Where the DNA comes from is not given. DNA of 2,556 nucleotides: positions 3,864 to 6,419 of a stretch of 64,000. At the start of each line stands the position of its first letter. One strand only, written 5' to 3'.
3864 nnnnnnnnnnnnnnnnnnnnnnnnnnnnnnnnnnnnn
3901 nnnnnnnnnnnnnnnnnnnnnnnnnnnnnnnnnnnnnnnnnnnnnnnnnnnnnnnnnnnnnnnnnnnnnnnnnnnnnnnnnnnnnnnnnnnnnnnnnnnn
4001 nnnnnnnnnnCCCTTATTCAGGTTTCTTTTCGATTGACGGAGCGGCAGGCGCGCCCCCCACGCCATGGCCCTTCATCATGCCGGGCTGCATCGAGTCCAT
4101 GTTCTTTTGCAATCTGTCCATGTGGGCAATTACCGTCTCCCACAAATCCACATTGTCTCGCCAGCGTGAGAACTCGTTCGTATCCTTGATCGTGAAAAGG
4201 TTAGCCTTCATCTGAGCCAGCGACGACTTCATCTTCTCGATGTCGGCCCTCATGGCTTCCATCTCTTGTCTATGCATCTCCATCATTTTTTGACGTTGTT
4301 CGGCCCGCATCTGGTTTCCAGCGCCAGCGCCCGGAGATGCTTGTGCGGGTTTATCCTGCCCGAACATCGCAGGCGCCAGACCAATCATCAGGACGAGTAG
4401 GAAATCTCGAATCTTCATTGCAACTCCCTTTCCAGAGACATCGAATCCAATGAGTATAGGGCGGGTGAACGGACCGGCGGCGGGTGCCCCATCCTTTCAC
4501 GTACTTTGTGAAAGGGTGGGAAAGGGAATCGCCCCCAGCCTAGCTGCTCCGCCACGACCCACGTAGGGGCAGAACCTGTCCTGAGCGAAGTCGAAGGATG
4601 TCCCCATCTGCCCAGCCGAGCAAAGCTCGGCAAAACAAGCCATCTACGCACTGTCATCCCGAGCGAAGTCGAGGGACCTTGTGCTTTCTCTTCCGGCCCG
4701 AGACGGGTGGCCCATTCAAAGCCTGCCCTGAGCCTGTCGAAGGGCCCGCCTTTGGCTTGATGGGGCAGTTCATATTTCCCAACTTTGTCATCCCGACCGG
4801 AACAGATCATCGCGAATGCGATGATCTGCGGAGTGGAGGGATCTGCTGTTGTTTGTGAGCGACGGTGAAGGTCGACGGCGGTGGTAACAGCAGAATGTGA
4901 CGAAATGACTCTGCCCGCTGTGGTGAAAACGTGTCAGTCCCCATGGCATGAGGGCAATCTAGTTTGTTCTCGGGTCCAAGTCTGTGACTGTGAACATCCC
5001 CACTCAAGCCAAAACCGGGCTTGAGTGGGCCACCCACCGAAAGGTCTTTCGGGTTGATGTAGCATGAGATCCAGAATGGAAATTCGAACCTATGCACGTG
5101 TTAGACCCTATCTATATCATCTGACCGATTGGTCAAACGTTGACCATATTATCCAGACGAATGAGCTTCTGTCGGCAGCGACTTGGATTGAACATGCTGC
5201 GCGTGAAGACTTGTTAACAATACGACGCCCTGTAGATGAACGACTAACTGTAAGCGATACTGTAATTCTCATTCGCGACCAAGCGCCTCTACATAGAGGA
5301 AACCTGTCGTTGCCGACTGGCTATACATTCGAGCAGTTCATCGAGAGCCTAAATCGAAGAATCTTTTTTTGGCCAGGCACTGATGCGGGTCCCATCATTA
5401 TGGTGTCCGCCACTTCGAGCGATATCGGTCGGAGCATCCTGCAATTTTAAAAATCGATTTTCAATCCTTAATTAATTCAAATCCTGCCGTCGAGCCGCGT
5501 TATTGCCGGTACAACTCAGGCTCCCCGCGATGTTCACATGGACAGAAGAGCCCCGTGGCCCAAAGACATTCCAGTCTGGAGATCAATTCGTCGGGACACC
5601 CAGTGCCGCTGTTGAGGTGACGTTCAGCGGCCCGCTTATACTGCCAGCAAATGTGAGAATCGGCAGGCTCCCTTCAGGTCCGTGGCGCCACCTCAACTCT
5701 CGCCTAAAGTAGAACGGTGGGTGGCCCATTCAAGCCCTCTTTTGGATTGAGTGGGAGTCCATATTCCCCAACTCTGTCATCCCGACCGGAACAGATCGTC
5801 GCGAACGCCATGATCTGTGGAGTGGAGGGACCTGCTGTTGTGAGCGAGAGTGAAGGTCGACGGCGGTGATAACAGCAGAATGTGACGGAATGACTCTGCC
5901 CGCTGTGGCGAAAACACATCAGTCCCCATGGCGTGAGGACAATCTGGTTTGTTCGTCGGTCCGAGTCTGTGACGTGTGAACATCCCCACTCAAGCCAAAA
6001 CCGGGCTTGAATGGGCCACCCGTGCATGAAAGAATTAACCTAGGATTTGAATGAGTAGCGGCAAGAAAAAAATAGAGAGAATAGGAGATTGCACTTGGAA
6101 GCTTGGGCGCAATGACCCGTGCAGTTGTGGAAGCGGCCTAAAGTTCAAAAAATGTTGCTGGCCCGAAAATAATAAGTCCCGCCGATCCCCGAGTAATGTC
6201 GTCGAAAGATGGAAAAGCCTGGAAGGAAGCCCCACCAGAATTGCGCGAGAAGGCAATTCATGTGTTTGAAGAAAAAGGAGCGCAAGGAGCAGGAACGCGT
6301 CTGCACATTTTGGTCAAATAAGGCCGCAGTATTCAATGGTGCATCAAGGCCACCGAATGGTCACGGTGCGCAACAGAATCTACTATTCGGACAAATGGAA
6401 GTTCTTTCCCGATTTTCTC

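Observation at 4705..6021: Two copies of a TIR-bounded MITE-like element bracket exactly one low-GC gene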

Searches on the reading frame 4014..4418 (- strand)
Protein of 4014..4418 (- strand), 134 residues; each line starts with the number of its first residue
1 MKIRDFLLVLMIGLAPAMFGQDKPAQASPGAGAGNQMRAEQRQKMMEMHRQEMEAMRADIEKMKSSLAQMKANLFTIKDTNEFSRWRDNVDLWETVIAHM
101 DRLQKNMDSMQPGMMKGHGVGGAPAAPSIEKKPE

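Call 8: search_protein_families(library=pfam, proteins=[window:4014-4418:-], max_evalue=0.1)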
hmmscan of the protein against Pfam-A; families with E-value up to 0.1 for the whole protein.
window:4014-4418:- (134 aa): 10 families
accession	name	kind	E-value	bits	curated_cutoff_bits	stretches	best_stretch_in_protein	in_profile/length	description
PF20570.3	DUF6779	-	0.0083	17.2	28.1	1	36-75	57-95/108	Domain of unknown function (DUF6779)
PF16515.11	HIP1_clath_bdg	-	0.015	16.1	28.8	1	35-71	43-79/99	Clathrin-binding domain of Huntingtin-interacting protein 1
PF10473.14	CENP-F_leu_zip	-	0.015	15.8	34.5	1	39-81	40-82/140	Leucine-rich repeats of kinetochore protein Cenp-F/LEK1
PF07888.16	CALCOCO1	-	0.018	14.4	36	1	39-111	173-243/496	Calcium binding and coiled-coil domain (CALCOCO1) like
PF16591.11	HBM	-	0.019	14.9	29.8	1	43-116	162-234/254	Helical bimodular sensor domain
PF09787.14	Golgin_A5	-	0.025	14.5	31.7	1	43-106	46-111/305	Golgin subfamily A member 5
PF13801.11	Metal_resist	-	0.044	14.4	29.2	1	7-70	9-78/125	Heavy-metal resistance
PF09403.15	FadA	-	0.068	14.1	28.5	1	37-108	12-79/99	Adhesion protein FadA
PF20936.3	GCIP_C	-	0.093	13.5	36.2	0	40-108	8-75/106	Grap2 and cyclin-D-interacting, C-terminal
PF00735.24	Septin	-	0.096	12.4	26.2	0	47-102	35-91/280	Septin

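Call 20: find_encoding_contigs(protein=window:4014-4418:-, flank=10000, max_places=10)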
Protein window:4014-4418:- (134 aa): no gene with exactly this product is on record in the collection.

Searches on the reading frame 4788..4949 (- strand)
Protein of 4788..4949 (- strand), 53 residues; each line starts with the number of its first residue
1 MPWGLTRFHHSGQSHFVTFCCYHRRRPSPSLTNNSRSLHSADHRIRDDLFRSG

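Call 8: search_protein_families(library=pfam, proteins=[window:4788-4949:-], max_evalue=0.1)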
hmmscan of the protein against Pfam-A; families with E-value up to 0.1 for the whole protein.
window:4788-4949:- (53 aa): 0 families

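Call 16: search_protein_families(library=ncbifam, proteins=[window:4788-4949:-], max_evalue=10)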
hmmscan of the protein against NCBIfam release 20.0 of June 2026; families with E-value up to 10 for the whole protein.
window:4788-4949:- (53 aa): 0 families

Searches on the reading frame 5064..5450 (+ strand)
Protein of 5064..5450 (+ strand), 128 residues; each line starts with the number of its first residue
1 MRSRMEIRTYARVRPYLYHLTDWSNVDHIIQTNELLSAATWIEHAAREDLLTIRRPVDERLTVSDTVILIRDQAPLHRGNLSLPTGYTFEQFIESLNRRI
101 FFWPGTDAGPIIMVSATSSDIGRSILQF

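Call 8: search_protein_families(library=pfam, proteins=[window:5064-5450:+], max_evalue=0.1)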
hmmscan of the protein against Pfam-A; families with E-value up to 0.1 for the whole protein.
window:5064-5450:+ (128 aa): 1 family
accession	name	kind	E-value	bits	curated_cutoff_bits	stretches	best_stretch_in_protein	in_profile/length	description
PF22531.2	DUF7002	-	8.9e-18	65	27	1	15-106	1-99/195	Family of unknown function (DUF7002)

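Call 16: search_protein_families(library=ncbifam, proteins=[window:5064-5450:+], max_evalue=10)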
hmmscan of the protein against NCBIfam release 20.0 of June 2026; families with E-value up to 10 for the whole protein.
window:5064-5450:+ (128 aa): 0 families

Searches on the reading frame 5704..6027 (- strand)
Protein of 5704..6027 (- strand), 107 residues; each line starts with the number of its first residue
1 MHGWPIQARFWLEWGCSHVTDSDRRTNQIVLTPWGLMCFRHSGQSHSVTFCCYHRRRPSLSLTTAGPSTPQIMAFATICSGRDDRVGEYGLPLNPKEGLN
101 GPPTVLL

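Call 8: search_protein_families(library=pfam, proteins=[window:5704-6027:-], max_evalue=0.1)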
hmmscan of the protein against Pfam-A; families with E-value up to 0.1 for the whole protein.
window:5704-6027:- (107 aa): 0 families

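Call 16: search_protein_families(library=ncbifam, proteins=[window:5704-6027:-], max_evalue=10)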
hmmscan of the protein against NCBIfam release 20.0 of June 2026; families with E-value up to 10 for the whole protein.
window:5704-6027:- (107 aa): 0 families

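Call 22: find_homologous_proteins(query=window:5704-6027:-, max_evalue=0.01)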
Query window:5704-6027:- (107 aa): 13 proteins with E <= 0.01 among 14 candidates.
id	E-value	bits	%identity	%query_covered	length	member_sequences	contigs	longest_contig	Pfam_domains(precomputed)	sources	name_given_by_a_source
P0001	5.7e-23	99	50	91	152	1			-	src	-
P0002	8.7e-11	60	39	69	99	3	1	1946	PF01797.22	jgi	jgi:putative transposase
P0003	4.3e-10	57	43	81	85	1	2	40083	-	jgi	-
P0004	2.0e-9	55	42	68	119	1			PF01797.22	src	-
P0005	5.3e-9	54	38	95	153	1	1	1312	-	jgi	jgi:hypothetical protein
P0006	2.0e-8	52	37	67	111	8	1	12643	PF01797.22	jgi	jgi:putative transposase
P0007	1.0e-7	50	48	79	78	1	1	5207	-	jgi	jgi:hypothetical protein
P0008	1.7e-7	49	84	23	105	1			-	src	-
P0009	7.3e-7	47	30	96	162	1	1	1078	-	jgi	jgi:hypothetical protein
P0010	1.9e-5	42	40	94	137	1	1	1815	PF01797.22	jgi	jgi:hypothetical protein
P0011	2.3e-5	42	95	20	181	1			-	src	-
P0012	2.7e-5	42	73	28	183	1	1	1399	PF01797.22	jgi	-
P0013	3.5e-3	35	64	31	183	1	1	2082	PF01797.22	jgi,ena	-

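Call 25: find_encoding_contigs(protein=P0001, flank=5000)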
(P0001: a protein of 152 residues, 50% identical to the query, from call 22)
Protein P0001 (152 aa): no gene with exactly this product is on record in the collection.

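Call 30: search_protein_families(library=pfam, proteins=[P0013, P0012], max_evalue=0.01)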
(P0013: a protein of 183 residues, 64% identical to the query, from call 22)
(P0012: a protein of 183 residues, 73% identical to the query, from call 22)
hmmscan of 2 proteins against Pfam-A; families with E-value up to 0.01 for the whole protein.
P0013 (183 aa): 1 family
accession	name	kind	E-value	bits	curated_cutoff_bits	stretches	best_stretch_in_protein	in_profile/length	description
PF01797.21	Y1_Tnp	-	1.3e-12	48.3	23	1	14-121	7-120/121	Transposase IS200 like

P0012 (183 aa): 1 family
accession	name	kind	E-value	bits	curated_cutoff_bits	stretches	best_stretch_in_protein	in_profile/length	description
PF01797.21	Y1_Tnp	-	3.5e-11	43.7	23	1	13-121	6-120/121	Transposase IS200 like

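Call 54: list_cluster_members(proteins=[P0001, P0004, P0008, P0011])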
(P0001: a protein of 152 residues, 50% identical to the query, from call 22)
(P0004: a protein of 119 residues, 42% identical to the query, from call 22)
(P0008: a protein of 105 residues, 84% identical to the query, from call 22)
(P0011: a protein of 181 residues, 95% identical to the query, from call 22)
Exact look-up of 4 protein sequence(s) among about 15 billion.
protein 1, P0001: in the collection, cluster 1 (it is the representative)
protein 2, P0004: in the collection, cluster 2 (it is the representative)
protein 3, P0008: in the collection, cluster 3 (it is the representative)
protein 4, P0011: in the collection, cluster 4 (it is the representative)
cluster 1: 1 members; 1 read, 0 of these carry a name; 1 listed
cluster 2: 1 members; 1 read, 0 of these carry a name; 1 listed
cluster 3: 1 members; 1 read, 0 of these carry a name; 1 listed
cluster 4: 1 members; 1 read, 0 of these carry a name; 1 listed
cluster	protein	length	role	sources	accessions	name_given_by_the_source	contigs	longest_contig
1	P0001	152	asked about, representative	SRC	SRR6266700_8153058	-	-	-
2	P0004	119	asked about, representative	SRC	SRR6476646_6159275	-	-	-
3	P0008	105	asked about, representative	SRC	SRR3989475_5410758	-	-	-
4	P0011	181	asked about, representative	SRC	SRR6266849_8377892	-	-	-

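Call 72: search_solved_structures(query=P0013, max_evalue=0.01, show_alignments=2)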
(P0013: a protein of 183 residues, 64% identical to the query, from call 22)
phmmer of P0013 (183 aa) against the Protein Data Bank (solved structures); distinct sequences matched with E-value up to 0.01: 5.
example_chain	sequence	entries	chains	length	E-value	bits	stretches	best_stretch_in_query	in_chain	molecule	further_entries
4er8_A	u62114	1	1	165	2.2e-13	53.9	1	7-142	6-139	TnpArep for protein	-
2xm3_A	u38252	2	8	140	1.1e-05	28.8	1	15-94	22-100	TRANSPOSASE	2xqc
2xo6_A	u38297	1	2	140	1.1e-05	28.8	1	15-94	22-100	TRANSPOSASE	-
2xma_A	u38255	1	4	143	1.1e-05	28.7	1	15-94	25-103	TRANSPOSASE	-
2fyx_A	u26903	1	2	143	0.00015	25.1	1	16-108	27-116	transposase, putative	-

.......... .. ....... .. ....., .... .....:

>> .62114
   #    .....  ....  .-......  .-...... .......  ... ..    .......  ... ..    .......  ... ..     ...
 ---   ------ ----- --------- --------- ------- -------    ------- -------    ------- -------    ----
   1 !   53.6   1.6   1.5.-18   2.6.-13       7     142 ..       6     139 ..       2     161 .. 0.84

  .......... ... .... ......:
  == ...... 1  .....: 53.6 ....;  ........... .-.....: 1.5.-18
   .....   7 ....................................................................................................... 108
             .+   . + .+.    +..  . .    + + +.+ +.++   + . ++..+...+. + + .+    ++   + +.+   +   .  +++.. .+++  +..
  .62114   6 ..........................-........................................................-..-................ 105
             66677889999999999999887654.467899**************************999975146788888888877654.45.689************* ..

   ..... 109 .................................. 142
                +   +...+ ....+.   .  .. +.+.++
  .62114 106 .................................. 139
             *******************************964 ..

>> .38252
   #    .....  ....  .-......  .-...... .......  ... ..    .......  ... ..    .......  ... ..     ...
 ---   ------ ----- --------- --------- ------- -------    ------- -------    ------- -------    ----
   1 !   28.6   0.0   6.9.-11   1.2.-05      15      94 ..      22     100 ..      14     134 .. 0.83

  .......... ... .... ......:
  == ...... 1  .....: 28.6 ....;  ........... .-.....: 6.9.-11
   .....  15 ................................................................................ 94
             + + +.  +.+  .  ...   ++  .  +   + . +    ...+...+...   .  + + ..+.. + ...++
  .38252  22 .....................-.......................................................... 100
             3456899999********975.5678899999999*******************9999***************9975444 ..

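Call 73: search_protein_families(library=ncbifam, proteins=[P0013, P0012], max_evalue=0.01)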
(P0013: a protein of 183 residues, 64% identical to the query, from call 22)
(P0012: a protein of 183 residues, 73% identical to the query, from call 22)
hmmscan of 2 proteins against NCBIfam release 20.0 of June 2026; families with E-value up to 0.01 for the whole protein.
P0013 (183 aa): 2 families
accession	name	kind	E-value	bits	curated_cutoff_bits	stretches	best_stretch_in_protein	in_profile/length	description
NF047646.1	REP_Tyr_transpos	equivalog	1.7e-32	112.4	80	1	6-138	3-146/146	REP-associated tyrosine transposase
NF033573.1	transpos_IS200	equivalog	2.2e-09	37.6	55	1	13-101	12-107/126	IS200/IS605 family transposase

P0012 (183 aa): 2 families
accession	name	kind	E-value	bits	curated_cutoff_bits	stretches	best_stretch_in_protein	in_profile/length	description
NF047646.1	REP_Tyr_transpos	equivalog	1.7e-31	109.1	80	1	6-138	3-146/146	REP-associated tyrosine transposase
NF033573.1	transpos_IS200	equivalog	1.3e-08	35.1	55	1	11-101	10-107/126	IS200/IS605 family transposase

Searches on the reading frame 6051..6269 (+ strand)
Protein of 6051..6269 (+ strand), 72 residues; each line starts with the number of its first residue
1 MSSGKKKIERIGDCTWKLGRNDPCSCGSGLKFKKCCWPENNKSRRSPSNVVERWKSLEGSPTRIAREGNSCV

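Call 8: search_protein_families(library=pfam, proteins=[window:6051-6269:+], max_evalue=0.1)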
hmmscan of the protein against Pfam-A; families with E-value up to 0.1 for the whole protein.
window:6051-6269:+ (72 aa): 1 family
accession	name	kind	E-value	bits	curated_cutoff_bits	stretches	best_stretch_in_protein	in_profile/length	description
PF02810.21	SEC-C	-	6.3e-09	36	20.4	1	20-38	1-19/19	SEC-C motif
